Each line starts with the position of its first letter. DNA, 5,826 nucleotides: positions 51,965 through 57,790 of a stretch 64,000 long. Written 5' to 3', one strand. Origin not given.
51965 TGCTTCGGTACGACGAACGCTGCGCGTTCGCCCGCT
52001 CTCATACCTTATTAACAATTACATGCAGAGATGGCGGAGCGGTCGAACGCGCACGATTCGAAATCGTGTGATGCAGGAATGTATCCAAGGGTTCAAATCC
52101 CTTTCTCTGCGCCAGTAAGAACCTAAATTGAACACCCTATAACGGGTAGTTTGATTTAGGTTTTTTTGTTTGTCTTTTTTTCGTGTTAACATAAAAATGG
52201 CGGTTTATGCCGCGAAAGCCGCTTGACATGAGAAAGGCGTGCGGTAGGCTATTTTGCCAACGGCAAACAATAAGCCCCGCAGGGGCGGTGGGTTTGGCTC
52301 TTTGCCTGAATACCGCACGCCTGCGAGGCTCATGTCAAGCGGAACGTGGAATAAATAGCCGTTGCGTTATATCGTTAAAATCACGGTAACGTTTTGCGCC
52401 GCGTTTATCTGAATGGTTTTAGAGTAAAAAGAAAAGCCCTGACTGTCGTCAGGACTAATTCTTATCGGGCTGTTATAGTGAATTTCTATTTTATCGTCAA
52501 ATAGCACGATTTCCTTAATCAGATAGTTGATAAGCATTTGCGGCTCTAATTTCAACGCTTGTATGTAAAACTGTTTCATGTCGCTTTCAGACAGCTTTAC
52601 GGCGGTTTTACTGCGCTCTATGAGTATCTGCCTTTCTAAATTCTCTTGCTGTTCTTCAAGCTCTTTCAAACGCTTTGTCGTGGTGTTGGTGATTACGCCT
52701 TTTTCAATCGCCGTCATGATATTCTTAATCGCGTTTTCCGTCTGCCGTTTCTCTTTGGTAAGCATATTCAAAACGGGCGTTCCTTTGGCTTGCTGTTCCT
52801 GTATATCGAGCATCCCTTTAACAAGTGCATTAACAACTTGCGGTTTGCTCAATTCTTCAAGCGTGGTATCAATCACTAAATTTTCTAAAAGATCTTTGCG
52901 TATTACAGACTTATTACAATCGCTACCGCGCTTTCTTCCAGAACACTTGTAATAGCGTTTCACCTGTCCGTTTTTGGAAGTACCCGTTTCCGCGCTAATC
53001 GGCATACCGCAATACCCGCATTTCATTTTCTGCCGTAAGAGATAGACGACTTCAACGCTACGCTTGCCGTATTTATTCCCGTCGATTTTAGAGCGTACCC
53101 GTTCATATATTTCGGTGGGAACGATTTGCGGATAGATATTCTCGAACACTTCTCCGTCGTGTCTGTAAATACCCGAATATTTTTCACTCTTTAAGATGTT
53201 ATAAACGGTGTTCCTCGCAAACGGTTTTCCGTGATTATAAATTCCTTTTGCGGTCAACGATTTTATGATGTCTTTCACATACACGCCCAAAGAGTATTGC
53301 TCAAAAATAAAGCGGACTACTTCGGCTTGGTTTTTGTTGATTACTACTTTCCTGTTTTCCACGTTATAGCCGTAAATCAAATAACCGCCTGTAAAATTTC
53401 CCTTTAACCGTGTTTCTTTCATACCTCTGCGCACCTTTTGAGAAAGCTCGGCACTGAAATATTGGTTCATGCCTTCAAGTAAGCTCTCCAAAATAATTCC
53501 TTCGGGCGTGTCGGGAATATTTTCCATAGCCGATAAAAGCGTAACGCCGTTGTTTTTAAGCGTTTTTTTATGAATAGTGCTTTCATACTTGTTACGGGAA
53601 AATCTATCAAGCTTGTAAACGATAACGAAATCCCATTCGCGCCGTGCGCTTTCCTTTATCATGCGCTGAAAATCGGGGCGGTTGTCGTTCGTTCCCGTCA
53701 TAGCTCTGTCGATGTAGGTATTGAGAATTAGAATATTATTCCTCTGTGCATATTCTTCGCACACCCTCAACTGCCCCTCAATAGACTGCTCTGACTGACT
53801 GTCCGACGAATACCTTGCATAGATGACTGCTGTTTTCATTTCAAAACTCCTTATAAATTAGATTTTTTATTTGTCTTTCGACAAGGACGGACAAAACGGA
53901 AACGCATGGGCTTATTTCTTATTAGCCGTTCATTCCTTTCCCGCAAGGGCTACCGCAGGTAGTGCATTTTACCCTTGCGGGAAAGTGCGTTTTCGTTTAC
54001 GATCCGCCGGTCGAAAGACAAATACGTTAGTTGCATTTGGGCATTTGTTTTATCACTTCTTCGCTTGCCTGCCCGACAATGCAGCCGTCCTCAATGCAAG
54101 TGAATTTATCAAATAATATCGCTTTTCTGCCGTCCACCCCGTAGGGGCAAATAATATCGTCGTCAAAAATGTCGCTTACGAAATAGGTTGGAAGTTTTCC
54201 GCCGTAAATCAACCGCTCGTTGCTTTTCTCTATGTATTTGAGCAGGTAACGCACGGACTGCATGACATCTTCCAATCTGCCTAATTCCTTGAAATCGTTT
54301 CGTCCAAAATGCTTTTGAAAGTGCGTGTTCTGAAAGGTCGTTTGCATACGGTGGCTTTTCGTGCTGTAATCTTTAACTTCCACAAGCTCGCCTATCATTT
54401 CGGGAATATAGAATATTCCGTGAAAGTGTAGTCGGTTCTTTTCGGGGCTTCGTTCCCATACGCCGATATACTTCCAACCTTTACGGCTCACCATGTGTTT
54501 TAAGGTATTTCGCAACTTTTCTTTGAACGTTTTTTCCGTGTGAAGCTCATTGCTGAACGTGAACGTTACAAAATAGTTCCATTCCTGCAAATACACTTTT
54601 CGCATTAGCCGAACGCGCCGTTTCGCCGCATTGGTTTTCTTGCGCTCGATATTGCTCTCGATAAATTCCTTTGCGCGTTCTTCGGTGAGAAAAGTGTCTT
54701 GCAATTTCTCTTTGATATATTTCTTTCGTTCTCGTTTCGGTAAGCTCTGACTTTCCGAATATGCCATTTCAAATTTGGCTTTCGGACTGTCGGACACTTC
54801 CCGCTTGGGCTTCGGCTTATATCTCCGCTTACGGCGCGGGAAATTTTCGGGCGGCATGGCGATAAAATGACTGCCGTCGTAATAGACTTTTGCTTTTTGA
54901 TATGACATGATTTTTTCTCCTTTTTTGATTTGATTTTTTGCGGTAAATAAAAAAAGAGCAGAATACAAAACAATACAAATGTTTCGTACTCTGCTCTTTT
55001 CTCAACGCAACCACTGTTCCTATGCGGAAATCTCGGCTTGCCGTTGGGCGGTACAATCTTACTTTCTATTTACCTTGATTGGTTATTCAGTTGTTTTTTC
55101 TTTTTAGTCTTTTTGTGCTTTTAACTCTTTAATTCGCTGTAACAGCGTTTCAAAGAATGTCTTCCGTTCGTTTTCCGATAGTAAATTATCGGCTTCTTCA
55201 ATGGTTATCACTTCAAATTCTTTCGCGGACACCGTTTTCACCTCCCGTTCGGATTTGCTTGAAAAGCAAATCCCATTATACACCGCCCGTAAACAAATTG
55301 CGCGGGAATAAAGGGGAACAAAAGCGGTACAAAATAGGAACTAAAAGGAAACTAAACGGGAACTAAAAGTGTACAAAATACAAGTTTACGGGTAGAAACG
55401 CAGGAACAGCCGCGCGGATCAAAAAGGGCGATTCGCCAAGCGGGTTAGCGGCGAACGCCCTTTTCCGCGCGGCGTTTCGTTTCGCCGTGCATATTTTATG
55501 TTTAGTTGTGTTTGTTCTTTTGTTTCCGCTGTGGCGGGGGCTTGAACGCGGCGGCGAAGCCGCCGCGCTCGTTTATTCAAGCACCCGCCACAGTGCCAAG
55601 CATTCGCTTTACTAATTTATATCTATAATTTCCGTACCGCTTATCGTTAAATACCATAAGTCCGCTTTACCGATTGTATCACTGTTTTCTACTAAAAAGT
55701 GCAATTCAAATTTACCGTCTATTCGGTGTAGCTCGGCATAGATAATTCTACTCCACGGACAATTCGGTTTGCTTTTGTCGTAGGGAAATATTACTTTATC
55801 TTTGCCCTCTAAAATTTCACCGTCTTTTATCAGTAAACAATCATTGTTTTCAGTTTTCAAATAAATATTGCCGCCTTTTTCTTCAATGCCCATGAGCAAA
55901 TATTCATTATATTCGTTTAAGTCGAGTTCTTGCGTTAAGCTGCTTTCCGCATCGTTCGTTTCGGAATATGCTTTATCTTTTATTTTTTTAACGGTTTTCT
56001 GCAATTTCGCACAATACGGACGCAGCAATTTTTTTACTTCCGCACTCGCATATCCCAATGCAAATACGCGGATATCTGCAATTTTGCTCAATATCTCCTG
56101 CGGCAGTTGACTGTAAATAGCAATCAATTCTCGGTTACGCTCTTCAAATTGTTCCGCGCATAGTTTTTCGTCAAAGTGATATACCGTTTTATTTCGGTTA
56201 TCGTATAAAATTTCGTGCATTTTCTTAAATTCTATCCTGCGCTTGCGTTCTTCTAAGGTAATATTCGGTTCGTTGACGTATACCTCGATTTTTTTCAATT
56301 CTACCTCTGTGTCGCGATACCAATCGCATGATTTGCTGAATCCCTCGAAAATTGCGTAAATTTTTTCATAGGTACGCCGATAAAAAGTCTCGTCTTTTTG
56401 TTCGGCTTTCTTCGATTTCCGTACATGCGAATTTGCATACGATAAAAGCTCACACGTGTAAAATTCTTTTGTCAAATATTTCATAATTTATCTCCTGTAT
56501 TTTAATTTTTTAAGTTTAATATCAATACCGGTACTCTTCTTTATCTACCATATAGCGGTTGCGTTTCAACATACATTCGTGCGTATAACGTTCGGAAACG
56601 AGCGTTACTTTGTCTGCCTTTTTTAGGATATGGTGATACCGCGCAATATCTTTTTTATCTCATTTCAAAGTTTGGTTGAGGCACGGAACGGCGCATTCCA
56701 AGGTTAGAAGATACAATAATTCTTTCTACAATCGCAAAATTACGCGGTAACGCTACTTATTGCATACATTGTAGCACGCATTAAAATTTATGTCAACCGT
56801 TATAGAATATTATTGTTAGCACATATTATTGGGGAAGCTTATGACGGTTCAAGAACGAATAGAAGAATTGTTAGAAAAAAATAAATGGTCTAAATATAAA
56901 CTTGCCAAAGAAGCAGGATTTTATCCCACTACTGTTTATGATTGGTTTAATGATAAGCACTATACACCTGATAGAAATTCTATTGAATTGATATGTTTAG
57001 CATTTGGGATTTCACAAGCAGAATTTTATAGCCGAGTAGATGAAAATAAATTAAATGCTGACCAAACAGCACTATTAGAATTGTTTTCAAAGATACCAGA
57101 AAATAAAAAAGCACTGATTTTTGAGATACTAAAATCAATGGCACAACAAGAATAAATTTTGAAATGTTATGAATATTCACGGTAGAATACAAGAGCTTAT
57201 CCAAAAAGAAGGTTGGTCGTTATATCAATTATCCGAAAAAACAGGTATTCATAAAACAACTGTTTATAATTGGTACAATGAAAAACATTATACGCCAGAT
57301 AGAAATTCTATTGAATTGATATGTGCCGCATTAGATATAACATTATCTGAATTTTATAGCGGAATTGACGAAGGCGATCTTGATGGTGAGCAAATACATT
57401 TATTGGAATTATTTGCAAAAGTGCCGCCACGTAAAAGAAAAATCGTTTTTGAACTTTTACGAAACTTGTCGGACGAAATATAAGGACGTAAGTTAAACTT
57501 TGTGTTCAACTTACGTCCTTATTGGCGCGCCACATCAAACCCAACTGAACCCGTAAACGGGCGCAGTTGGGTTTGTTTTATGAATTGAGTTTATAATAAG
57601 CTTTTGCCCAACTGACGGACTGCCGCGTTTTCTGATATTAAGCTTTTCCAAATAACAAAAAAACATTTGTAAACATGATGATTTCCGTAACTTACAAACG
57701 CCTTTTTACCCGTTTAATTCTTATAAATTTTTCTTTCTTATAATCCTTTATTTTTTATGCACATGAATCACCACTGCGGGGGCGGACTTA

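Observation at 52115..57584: Compact ~5.4-kb AT-rich island at tRNA-Ser combining a large serine recombinase with a phiX-type rolling-circle Rep: candidate novel integrative, self-replicating element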

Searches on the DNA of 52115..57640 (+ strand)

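Call 17: search_dna_similar(query=window:52115-57640:+, collection=plasmids, mode=distant)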
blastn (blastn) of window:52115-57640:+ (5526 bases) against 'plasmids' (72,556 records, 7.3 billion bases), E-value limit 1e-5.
No match.

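Call 18: search_dna_similar(query=window:52115-57640:+, collection=phages, mode=distant)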
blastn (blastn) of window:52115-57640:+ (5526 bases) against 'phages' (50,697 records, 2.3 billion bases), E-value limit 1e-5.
Records with a match: 1; places in all: 1; records where one place covers at least 80% of the query: 0.
Best place of each record, by identity: 60-80% 1.
By first word of the organism name: Bacteriophage 1.
By host as written in the record: - 1.
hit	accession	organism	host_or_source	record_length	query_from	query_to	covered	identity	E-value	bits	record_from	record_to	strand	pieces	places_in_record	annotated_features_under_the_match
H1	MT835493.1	Bacteriophage sp.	human fecal samples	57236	2285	2368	2%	78.6%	3e-9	72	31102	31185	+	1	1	record has no annotation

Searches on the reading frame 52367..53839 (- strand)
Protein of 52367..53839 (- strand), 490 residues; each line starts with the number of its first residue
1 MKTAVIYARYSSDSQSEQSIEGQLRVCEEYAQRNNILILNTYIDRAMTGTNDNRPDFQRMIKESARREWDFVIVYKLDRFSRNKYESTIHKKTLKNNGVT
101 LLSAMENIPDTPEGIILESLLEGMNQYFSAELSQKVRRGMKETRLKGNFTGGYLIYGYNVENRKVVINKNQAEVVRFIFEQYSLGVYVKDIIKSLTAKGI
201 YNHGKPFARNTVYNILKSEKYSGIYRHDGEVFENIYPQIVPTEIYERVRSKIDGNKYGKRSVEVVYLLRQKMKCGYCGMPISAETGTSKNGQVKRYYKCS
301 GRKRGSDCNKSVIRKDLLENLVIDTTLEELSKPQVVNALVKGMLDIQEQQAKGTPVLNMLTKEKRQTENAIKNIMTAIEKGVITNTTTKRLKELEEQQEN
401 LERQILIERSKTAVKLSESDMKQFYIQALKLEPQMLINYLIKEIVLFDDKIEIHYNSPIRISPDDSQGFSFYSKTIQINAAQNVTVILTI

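Call 4: search_protein_families(library=pfam, proteins=[window:52367-53839:-], max_evalue=0.01)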
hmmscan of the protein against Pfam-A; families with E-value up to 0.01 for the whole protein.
window:52367-53839:- (490 aa): 3 families
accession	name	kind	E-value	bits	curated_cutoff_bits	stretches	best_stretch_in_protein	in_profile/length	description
PF00239.26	Resolvase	-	1.7e-28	100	23.3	1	4-147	1-143/145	Resolvase, N terminal domain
PF07508.19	Recombinase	-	2.8e-14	53.6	21.1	1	170-255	2-102/102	Recombinase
PF13408.12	Zn_ribbon_recom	-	1.1e-11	45.4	25.3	1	267-324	1-55/58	Recombinase zinc beta ribbon domain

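Call 5: search_protein_families(library=phrogs, proteins=[window:52367-53839:-], max_evalue=0.01)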
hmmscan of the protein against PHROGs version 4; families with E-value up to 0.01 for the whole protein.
window:52367-53839:- (490 aa): 4 families
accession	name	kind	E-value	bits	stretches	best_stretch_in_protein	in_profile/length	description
phrog_95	-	integration and excision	1.2e-104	352.3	1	1-458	87-576/651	integrase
phrog_125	-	DNA, RNA and nucleotide metabolism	3.2e-26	93.4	1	1-236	19-220/254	DNA invertase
phrog_6620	-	integration and excision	5.3e-08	33.7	1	2-101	56-150/201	transposase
phrog_7701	-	DNA, RNA and nucleotide metabolism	3.7e-06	28.3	1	153-255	3-88/137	DNA invertase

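Call 16: find_encoding_contigs(protein=window:52367-53839:-, flank=10000, max_places=10)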
Protein window:52367-53839:- (490 aa): 1 contig read that carries it; 1 place shown.
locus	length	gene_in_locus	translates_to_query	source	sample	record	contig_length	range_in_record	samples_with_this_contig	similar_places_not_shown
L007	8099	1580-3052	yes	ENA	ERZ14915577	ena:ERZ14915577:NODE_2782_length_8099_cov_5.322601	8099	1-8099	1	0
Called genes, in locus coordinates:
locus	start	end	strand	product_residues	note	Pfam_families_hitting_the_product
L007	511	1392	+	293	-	PF23343:REP_ORF2-G2P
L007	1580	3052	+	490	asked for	PF00239:Resolvase, PF07508:Recombinase, PF13408:Zn_ribbon_recom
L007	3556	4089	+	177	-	PF00719:Pyrophosphatase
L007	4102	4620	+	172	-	PF00857:Isochorismatase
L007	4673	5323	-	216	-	-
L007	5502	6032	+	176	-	PF01025:GrpE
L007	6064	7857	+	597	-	PF00012:HSP70, PF06723:MreB_Mbl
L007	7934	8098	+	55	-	?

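Call 48: search_protein_families(library=ncbifam, proteins=[window:52367-53839:-], max_evalue=0.1)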
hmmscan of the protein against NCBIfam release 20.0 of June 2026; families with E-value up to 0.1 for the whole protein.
window:52367-53839:- (490 aa): 5 families
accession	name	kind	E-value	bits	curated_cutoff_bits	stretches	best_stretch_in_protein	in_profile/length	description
NF047343.1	SCCmet_CcrB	equivalog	1.3e-34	119.8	900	1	2-424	7-460/542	cassette chromosome recombinase CcrB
NF047344.1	SCCmet_CcrA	equivalog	5.5e-30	104.9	700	1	1-410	1-395/442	cassette chromosome recombinase CcrA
NF041201.1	recomb_XisF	equivalog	2.7e-23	82.7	375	1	5-446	2-462/465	fdxN element excision recombinase XisF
NF047347.1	SCCmet_CcrC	equivalog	4.5e-18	65.1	900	1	4-432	5-471/558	cassette chromosome recombinase CcrC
NF033518.0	transpos_IS607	equivalog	2.8e-10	40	110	1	3-102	55-150/187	IS607 family transposase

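Call 87: search_solved_structures(query=window:52367-53839:-, max_evalue=0.00001)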
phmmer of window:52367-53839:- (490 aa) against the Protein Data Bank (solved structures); distinct sequences matched with E-value up to 0.00001: 4.
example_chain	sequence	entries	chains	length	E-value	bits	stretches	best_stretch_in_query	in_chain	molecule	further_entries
3g13_A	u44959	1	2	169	5.2e-12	48.6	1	5-151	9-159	Putative conjugative transposon recombinase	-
3bvp_A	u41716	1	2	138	7e-12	48.1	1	2-127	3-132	TP901-1 Integrase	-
2mhc_A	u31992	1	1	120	1.1e-07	34.4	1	5-94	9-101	TnpX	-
3guv_A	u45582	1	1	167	3.1e-06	29.5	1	5-130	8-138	Site-specific recombinase, resolvase family protein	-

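Call 88: search_protein_families(library=padloc, proteins=[window:52367-53839:-], max_evalue=0.01)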
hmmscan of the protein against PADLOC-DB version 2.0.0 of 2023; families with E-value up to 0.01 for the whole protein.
window:52367-53839:- (490 aa): 0 families

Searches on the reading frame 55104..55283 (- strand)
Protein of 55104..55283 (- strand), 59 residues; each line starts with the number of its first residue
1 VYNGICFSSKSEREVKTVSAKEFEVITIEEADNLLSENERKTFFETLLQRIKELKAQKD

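Call 4: search_protein_families(library=pfam, proteins=[window:55104-55283:-], max_evalue=0.01)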
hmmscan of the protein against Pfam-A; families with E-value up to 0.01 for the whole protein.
window:55104-55283:- (59 aa): 0 families

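Call 5: search_protein_families(library=phrogs, proteins=[window:55104-55283:-], max_evalue=0.01)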
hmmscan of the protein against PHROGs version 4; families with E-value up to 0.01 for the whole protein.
window:55104-55283:- (59 aa): 0 families

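Call 48: search_protein_families(library=ncbifam, proteins=[window:55104-55283:-], max_evalue=0.1)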
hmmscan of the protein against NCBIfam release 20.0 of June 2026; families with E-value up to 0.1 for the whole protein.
window:55104-55283:- (59 aa): 0 families

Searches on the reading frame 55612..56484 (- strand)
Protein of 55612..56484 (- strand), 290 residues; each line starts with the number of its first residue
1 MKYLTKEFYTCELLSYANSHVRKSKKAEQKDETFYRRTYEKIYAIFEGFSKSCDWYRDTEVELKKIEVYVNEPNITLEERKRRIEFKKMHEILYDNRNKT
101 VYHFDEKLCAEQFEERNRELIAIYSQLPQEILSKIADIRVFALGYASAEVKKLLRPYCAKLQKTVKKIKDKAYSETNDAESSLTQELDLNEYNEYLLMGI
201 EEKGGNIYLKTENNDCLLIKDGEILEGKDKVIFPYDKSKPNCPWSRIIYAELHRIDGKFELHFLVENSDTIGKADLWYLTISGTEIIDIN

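Call 4: search_protein_families(library=pfam, proteins=[window:55612-56484:-], max_evalue=0.01)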
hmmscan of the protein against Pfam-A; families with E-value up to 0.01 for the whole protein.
window:55612-56484:- (290 aa): 1 family
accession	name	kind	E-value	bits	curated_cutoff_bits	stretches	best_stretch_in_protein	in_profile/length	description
PF13315.11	DUF4085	-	4.8e-10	39.9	24.1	1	93-267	28-196/205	Protein of unknown function (DUF4085)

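Call 5: search_protein_families(library=phrogs, proteins=[window:55612-56484:-], max_evalue=0.01)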
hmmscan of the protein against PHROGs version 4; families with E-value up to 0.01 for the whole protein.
window:55612-56484:- (290 aa): 0 families

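Call 48: search_protein_families(library=ncbifam, proteins=[window:55612-56484:-], max_evalue=0.1)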
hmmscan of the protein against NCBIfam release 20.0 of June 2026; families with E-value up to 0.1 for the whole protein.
window:55612-56484:- (290 aa): 2 families
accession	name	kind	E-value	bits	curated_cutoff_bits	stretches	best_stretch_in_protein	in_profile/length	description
NF006461.0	PRK08850.1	equivalog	0.048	12.3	633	1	112-161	22-71/405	FAD-dependent 2-octaprenylphenol hydroxylase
NF047461.1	FUR_perox_PerRB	exception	0.054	13.4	250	1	81-138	80-136/143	peroxide-responsive transcriptional repressor PerRB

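Call 88: search_protein_families(library=padloc, proteins=[window:55612-56484:-], max_evalue=0.01)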
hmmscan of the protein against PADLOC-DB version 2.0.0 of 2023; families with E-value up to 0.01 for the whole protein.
window:55612-56484:- (290 aa): 0 families
